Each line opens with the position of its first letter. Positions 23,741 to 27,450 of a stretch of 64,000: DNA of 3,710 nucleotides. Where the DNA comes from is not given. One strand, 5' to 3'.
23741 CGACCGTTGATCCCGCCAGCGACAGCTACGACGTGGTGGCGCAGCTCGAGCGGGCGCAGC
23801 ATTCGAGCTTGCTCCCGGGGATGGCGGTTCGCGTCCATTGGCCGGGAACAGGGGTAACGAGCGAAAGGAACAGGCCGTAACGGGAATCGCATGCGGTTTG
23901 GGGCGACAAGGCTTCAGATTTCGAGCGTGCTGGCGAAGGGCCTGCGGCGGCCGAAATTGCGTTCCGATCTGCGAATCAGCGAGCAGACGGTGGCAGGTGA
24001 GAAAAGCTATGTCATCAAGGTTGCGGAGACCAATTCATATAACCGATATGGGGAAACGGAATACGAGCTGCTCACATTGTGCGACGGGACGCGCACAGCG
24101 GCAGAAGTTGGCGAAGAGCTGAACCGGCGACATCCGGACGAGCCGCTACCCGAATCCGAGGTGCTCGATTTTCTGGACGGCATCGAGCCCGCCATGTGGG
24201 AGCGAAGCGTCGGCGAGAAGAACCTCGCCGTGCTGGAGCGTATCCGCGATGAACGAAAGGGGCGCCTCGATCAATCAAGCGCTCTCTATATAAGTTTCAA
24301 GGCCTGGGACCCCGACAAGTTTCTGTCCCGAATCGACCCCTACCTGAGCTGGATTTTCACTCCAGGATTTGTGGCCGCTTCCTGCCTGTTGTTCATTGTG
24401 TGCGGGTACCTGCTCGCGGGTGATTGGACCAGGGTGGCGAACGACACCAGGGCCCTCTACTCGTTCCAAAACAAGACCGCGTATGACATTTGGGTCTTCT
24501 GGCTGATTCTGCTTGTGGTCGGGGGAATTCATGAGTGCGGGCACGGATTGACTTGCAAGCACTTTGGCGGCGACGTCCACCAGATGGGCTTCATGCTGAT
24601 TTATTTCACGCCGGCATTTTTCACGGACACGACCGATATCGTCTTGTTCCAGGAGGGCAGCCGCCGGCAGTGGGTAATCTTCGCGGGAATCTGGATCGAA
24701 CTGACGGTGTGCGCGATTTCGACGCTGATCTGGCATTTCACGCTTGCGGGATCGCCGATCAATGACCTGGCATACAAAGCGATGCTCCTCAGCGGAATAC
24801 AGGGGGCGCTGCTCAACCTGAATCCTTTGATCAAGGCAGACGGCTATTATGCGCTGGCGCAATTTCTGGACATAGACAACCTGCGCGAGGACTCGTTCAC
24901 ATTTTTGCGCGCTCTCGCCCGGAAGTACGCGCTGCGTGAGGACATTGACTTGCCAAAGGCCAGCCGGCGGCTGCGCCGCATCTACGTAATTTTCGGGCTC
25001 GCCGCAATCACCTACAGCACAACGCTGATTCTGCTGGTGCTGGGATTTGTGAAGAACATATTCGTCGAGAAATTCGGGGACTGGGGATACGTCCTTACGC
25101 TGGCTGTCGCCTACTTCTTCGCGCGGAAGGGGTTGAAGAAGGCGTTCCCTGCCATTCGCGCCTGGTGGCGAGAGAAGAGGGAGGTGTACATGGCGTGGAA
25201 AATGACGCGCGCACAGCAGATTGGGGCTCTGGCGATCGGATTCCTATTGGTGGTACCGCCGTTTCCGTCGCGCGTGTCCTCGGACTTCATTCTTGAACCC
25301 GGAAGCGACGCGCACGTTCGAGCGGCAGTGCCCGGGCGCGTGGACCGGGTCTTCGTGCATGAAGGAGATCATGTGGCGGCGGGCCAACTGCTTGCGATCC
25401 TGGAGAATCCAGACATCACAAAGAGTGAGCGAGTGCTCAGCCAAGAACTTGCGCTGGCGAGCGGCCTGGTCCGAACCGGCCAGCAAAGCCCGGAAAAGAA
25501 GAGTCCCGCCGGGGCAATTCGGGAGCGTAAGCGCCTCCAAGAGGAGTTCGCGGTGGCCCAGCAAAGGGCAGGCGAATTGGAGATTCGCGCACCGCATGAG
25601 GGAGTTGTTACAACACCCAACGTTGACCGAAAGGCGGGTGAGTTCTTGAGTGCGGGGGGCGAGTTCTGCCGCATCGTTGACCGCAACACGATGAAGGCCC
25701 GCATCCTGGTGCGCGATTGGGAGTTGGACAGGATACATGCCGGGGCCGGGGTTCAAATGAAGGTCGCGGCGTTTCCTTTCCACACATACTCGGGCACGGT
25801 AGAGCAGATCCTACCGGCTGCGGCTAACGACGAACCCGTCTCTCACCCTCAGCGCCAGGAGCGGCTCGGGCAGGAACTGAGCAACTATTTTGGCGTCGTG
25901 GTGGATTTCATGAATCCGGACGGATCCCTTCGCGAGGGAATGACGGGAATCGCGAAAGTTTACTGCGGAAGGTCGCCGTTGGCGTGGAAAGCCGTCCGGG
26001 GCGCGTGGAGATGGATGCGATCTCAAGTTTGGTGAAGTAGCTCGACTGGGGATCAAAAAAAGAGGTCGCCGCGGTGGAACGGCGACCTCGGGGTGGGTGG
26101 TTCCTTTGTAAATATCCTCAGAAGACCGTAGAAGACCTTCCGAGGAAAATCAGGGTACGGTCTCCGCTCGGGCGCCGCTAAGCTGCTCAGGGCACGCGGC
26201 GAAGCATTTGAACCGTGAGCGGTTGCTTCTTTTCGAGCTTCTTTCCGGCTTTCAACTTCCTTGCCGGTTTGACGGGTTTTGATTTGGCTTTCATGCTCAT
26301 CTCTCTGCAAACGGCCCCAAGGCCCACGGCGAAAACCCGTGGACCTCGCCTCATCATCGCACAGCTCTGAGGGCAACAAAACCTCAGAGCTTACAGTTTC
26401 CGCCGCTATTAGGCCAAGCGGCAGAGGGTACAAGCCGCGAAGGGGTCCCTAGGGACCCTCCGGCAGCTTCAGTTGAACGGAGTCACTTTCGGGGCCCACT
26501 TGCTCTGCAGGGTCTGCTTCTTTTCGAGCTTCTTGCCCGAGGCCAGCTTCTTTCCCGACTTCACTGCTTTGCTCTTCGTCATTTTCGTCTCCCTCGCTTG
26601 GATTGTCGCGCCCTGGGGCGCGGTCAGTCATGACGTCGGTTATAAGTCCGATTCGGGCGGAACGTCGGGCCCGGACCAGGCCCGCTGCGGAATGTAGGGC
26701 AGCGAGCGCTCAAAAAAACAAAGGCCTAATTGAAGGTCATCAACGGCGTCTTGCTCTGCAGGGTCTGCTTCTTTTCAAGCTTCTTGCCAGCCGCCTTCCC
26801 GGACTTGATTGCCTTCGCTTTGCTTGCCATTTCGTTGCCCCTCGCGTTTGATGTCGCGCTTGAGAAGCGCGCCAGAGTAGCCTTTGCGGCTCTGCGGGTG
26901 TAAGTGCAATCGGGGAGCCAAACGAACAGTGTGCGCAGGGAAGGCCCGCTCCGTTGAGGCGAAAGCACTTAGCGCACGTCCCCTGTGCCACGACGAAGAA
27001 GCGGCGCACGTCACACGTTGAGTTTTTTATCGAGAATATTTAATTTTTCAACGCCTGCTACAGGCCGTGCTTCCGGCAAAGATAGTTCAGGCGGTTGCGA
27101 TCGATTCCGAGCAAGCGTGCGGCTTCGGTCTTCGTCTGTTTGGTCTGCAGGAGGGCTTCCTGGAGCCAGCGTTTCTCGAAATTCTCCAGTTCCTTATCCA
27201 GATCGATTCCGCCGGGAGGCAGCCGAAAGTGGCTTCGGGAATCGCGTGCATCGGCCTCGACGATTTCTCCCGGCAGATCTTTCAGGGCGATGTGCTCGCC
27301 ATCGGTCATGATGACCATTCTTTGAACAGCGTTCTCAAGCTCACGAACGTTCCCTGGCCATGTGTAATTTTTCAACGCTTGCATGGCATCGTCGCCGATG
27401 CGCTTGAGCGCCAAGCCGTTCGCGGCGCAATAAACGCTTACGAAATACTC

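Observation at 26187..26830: Three tandem, paralogous, extremely lysine-rich micro-ORFs (34-37 aa) missing from the ORF track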

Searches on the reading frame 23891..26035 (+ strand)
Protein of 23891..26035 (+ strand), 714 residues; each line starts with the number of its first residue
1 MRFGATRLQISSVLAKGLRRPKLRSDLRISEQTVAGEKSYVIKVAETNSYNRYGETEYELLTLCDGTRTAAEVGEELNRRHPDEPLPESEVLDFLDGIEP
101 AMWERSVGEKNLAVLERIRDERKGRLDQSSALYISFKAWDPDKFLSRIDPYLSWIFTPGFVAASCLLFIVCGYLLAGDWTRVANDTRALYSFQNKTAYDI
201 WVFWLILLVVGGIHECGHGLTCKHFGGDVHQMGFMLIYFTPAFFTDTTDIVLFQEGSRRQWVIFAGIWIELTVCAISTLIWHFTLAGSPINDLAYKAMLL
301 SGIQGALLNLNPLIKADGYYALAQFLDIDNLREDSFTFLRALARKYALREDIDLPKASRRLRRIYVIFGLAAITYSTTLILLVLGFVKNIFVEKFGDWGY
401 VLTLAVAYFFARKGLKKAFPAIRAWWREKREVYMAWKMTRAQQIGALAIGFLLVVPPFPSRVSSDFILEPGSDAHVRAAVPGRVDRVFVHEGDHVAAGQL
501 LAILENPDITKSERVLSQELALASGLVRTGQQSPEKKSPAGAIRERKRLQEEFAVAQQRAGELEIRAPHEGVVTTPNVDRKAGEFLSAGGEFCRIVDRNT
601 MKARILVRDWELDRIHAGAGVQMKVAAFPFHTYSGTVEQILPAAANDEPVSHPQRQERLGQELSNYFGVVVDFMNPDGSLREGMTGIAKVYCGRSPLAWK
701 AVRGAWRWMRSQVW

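Call 6: search_protein_families(library=pfam, proteins=[window:23891-26035:+], max_evalue=0.001)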
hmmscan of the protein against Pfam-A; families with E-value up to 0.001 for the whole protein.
window:23891-26035:+ (714 aa): 5 families
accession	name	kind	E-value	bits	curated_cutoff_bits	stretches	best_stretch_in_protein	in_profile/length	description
PF16576.10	HlyD_D23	-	3.4e-16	59.6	30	1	474-644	20-188/214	Barrel-sandwich domain of CusB or HlyD membrane-fusion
PF13437.12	HlyD_3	-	8.4e-13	49.4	22.2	1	565-647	2-83/106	HlyD family secretion protein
PF13533.13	Biotin_lipoyl_2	-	8.8e-07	29.1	29.8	1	476-505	3-32/32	Biotin-lipoyl like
PF00364.28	Biotin_lipoyl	-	0.00045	20.4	22.1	0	478-505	5-37/73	Biotin-requiring enzyme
PF02163.28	Peptidase_M50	-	0.00049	19.9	27.2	1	203-307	2-106/221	Peptidase family M50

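Call 25: search_protein_families(library=ncbifam, proteins=[window:23891-26035:+], max_evalue=0.01)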
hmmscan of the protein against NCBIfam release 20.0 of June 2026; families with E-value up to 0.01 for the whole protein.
window:23891-26035:+ (714 aa): 14 families
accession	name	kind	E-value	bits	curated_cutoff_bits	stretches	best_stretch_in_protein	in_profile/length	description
NF041824.1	daptide_HExxH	equivalog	5.2e-55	187.1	300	1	32-416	10-370/379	daptide biosynthesis intramembrane metalloprotease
TIGR01730.1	RND_mfp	subfamily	3.2e-20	72.3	94.9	1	468-690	21-244/322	efflux RND transporter periplasmic adaptor subunit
TIGR01843.1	type_I_hlyD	subfamily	9e-14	51.3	208.65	2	545-649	253-360/422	HlyD family type I secretion periplasmic adaptor subunit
NF058609.1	RiPP_HExxH_LiaK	equivalog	7e-12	45.5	225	1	173-332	65-218/246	YydH/LiaK family epipeptide maturation metalloprotease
TIGR00998.1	8a0101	subfamily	3.1e-10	39.5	390.8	1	547-646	189-287/334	EmrA/EmrK family multidrug efflux transporter periplasmic adaptor subunit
TIGR02971.1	heterocyst_DevB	subfamily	9.8e-10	38.3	129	1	482-524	25-68/327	ABC exporter membrane fusion protein, DevB family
NF002939.0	PRK03598.1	equivalog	2.9e-08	33.2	393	1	550-684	192-319/332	secretion protein HlyD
NF007785.0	PRK10476.1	equivalog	4.9e-08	32.2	376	1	542-640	188-284/347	multidrug transporter subunit MdtN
TIGR00999.1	8a0102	subfamily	2.7e-05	23.4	319.3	1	542-643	70-170/271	CzcB/NccB family metal efflux transporter periplasmic adaptor subunit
NF004173.0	PRK05641.1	equivalog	0.00012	22.6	199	1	469-506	80-117/153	putative acetyl-CoA carboxylase biotin carboxyl carrier protein subunit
TIGR03859.1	PQQ_PqqD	equivalog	0.00026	20.8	46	1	55-103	31-79/81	pyrroloquinoline quinone biosynthesis peptide chaperone PqqD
NF002535.0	PRK02079.1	equivalog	0.0037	17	101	0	56-103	41-88/92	pyrroloquinoline quinone biosynthesis peptide chaperone PqqD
NF008606.0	PRK11578.1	equivalog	0.0056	15.8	342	0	475-558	63-144/371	macrolide transporter subunit MacA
TIGR03794.1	NHLM_micro_HlyD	equivalog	0.0076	15.2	156.2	0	467-520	51-105/421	NHLP bacteriocin system secretion protein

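Call 38: find_homologous_proteins(query=window:23891-26035:+, max_evalue=1e-10)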
Query window:23891-26035:+ (714 aa): 1139 proteins with E <= 1e-10 among 8000 candidates; the best 120 are listed.
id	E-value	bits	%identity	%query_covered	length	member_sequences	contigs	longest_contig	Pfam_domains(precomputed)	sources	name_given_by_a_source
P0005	0.0e+0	1637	100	100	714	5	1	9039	PF25973.1,PF25919.1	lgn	-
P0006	0.0e+0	1425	85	100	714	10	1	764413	PF25973.1,PF25954.1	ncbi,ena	-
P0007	0.0e+0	1402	84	100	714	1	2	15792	PF25973.1,PF25919.1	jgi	jgi:putative peptide zinc metalloprotease protein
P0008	0.0e+0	1346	80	100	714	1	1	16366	PF25973.1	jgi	jgi:putative peptide zinc metalloprotease protein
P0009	0.0e+0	1333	79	100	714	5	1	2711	PF25973.1,PF25919.1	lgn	-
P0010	0.0e+0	1321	78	100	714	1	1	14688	PF25973.1,PF25919.1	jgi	jgi:putative peptide zinc metalloprotease protein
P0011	0.0e+0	1310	78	100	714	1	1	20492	PF25973.1,PF25919.1,PF25917.1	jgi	jgi:putative peptide zinc metalloprotease protein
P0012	0.0e+0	1299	77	100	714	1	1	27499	PF25973.1,PF25919.1,PF25917.1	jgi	jgi:putative peptide zinc metalloprotease protein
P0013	0.0e+0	1291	76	100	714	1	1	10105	PF25973.1,PF25919.1,PF25917.1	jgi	jgi:putative peptide zinc metalloprotease protein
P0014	0.0e+0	1281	76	100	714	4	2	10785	PF25973.1,PF25919.1,PF02163.29,PF25917.1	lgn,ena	-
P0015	0.0e+0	1271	76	100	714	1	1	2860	PF25973.1,PF25984.1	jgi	jgi:putative peptide zinc metalloprotease protein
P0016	0.0e+0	1271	76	100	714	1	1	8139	PF25973.1,PF00364.29,PF25919.1,PF25917.1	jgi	jgi:putative peptide zinc metalloprotease protein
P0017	0.0e+0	1262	76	97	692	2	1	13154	PF25973.1,PF25954.1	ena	-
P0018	0.0e+0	1259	75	100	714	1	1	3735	PF25973.1,PF25984.1,PF25919.1,PF25917.1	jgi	jgi:putative peptide zinc metalloprotease protein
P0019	0.0e+0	1258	74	100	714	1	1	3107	PF25973.1,PF25984.1,PF25919.1,PF25917.1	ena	-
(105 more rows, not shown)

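Call 40: find_related_loci(query=A4, collection=metagenome_contigs, flank=10000)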
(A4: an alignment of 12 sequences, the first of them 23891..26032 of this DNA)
Query A4 (714 aa) in metagenome_contigs; peptide patterns used: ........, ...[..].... (x = any residue, [..] = any of these).
600 stretches matched a pattern (row limit reached: there are more); 538 encode a relative of the query (tblastn E <= 1e-3); the best 80 are kept; 80 distinct loci.
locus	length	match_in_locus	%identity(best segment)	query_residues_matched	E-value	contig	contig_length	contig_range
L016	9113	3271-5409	85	1-714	0e+0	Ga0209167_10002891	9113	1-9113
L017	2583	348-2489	75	1-714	0e+0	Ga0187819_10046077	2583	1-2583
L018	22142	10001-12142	73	1-714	0e+0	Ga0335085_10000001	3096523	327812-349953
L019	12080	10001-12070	74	1-690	0e+0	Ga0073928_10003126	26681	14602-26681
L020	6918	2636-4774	70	1-714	0e+0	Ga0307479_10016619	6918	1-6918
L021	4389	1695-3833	70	1-714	0e+0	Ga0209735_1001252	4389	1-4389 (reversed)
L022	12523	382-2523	69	1-714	0e+0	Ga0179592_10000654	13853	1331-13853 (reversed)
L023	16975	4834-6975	69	1-714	0e+0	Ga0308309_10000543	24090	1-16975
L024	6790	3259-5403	69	1-714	0e+0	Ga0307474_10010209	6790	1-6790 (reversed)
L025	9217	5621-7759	68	1-714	0e+0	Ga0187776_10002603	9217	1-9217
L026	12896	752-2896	68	1-714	0e+0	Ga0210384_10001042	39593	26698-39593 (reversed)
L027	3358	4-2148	67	1-714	0e+0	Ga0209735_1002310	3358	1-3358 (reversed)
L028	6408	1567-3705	67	1-714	0e+0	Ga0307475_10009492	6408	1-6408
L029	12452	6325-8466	66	1-714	0e+0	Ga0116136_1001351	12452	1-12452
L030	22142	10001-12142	66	1-714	0e+0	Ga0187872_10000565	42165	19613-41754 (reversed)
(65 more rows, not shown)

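Call 83: predict_structure(alignment_id=A4)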
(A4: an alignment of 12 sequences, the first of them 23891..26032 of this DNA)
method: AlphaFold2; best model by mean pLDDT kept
length: 714 residues; sequences in the alignment: 12
mean_pLDDT: 49.7   pTM: 0.31
mean pLDDT of the five models: 49.7, 46.9, 46.2, 44.8, 42.6
residues with pLDDT >= 90: 0; 70-90: 88; 50-70: 274; < 50: 352
segments of 3 or more residues with pLDDT < 50: 1-57, 97-142, 192-195, 215-263, 306-322, 417-505, 564-593, 609-613, 626-630, 645-649, 655-663, 685-714
pLDDT, mean of each block of 10 residues (from residue 1): 23 25 30 30 28 42 60 72 65 53 40 41 35 33 53 60 70 64 58 53 57 48 31 27 30 43 55 74 71 69 50 40 52 66 71 73 66 54 54 56 63 51 44 35 43 37 24 35 36 32 50 73 70 61 75 70 44 23 24 50 56 56 50 64 52 48 55 64 49 38 41 34
secondary structure, 60 per line:
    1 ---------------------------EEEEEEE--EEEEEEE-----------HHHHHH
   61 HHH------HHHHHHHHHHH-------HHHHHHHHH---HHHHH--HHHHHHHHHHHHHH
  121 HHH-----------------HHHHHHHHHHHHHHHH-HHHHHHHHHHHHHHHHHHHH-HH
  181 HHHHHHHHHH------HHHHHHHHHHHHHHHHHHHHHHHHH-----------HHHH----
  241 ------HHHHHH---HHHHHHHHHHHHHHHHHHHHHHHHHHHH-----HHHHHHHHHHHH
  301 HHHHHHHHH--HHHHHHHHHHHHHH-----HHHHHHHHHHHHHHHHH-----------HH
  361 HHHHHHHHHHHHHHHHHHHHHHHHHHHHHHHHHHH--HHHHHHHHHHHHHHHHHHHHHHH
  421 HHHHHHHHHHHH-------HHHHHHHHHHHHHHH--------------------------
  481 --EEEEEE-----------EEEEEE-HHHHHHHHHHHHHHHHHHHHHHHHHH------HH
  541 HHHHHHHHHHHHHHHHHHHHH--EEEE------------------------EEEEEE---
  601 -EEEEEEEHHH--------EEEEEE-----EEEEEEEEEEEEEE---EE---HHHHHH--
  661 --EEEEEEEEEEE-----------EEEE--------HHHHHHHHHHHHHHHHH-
elements in order (helices of 4 or more, strands of 3 or more residues): E28-34 E37-43 H55-63 H70-80 H88-96 H100-104 H107-123 H141-156 H158-177 H179-190 H197-221 H233-236 H247-252 H256-283 H289-309 H312-325 H331-347 H359-395 H398-432 H440-454 E483-488 E500-505 H507-532 H539-561 E564-567 E592-597 E602-608 E620-625 E631-644 H653-658 E663-673 E685-688 H697-713

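Call 91: search_protein_families(library=padloc, proteins=[window:23891-26035:+], max_evalue=0.001)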
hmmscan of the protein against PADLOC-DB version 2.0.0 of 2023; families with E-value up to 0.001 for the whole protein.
window:23891-26035:+ (714 aa): 0 families

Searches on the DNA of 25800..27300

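Call 10: search_rna_families(source=window, start=25800, end=27300, threshold=evalue, max_evalue=1)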
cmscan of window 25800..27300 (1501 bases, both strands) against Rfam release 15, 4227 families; matches with E-value up to 1: 0.
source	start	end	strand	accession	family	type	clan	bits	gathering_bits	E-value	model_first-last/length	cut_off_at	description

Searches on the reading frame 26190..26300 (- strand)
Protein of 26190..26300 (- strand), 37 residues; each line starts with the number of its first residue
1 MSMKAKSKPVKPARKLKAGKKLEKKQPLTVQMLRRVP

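Call 5: search_protein_families(library=ncbifam, proteins=[window:26190-26300:-], max_evalue=10)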
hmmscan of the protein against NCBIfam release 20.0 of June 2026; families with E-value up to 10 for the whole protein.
seq(37 aa): 0 families

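Call 57: search_protein_families(library=pfam, proteins=[window:26190-26300:-], max_evalue=10)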
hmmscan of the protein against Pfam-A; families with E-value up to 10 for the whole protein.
seq(37 aa): 0 families

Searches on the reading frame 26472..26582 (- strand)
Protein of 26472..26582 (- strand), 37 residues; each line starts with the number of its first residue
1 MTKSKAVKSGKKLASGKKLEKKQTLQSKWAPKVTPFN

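Call 5: search_protein_families(library=ncbifam, proteins=[window:26472-26582:-], max_evalue=10)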
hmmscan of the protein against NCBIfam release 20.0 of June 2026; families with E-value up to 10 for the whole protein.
seq(37 aa): 0 families

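Call 27: find_related_loci(query=A3, collection=genome_contigs, flank=10000)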
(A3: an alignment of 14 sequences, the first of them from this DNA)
Query A3 (37 aa) in genome_contigs; peptide patterns used: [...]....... (x = any residue, [..] = any of these).
336 stretches matched a pattern; 9 encode a relative of the query (tblastn E <= 1e-3); 8 distinct loci.
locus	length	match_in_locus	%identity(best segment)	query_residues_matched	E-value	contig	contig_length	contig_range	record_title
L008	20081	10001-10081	85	2-28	5e-9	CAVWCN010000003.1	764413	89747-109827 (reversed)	MAG: uncultured Acidobacteriota bacterium isolate MFD05502.bin.3.177 genome assembly, contig: contig_18828, whole genome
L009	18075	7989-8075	86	2-30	1e-9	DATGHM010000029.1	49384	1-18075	MAG TPA_asm: Candidatus Acidiferrales bacterium isolate SMAG_U9781 k141_1688032, whole genome shotgun sequence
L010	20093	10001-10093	68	4-34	1e-7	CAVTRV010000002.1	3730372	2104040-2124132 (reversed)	MAG: uncultured Acidobacteriota bacterium isolate MFD00731.bin.1.2 genome assembly, contig: contig_1181, whole genome sh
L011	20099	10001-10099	65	4-37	2e-7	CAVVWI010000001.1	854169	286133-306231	MAG: uncultured Acidobacteriota bacterium isolate MFD03399.bin.1.73 genome assembly, contig: contig_174, whole genome sh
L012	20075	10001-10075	76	4-28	6e-7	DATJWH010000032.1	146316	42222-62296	MAG TPA_asm: Candidatus Limnocylindrales bacterium isolate SMAG_U15094 k141_2802770, whole genome shotgun sequence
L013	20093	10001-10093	68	4-34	1e-6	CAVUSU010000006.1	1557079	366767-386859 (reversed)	MAG: uncultured Acidobacteriota bacterium isolate MFD00964.bin.1.235 genome assembly, contig: contig_43366, whole genome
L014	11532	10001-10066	86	4-25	1e-6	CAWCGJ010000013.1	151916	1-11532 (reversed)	MAG: uncultured Actinomycetota bacterium isolate MFD01248.bin.2.7 genome assembly, contig: contig_17828, whole genome sh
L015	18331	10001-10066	82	4-25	6e-6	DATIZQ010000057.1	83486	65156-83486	MAG TPA_asm: Candidatus Acidoferrum sp. isolate SMAG_U15305 k141_493698, whole genome shotgun sequence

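Call 57: search_protein_families(library=pfam, proteins=[window:26472-26582:-], max_evalue=10)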
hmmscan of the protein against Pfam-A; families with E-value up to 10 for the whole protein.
seq(37 aa): 0 families

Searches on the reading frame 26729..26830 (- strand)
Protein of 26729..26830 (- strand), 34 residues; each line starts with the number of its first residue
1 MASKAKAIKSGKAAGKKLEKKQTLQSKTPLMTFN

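Call 5: search_protein_families(library=ncbifam, proteins=[window:26729-26830:-], max_evalue=10)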
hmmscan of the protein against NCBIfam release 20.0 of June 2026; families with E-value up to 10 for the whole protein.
seq(34 aa): 0 families

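Call 57: search_protein_families(library=pfam, proteins=[window:26729-26830:-], max_evalue=10)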
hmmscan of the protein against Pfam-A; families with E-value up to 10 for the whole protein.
seq(34 aa): 0 families

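Call 66: list_cluster_members(proteins=[window:26729-26830:-, window:26472-26582:-, window:26190-26300:-, window:26190-26294:-, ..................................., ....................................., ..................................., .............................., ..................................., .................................])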
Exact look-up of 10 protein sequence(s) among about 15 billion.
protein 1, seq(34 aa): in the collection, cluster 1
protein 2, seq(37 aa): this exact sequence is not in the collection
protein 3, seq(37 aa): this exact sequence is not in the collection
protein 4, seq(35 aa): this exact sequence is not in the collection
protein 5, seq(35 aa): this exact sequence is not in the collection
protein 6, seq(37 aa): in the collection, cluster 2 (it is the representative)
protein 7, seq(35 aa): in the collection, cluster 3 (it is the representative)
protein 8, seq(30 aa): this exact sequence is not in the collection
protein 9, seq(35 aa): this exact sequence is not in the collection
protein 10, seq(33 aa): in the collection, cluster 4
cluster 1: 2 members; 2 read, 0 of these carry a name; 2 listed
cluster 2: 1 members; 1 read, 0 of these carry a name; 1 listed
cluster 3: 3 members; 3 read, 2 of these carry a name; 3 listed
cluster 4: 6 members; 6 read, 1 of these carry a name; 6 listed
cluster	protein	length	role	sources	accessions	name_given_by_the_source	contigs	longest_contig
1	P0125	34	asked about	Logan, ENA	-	-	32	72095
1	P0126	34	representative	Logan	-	-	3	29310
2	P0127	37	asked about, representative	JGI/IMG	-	-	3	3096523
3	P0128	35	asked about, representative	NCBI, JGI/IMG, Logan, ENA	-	-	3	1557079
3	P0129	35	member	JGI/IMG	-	hypothetical protein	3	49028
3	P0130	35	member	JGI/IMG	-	hypothetical protein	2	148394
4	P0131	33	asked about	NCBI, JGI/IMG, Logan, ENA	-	hypothetical protein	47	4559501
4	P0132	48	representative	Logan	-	-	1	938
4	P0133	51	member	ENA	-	-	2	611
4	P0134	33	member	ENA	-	-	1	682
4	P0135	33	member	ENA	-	-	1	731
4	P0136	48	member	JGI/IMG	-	-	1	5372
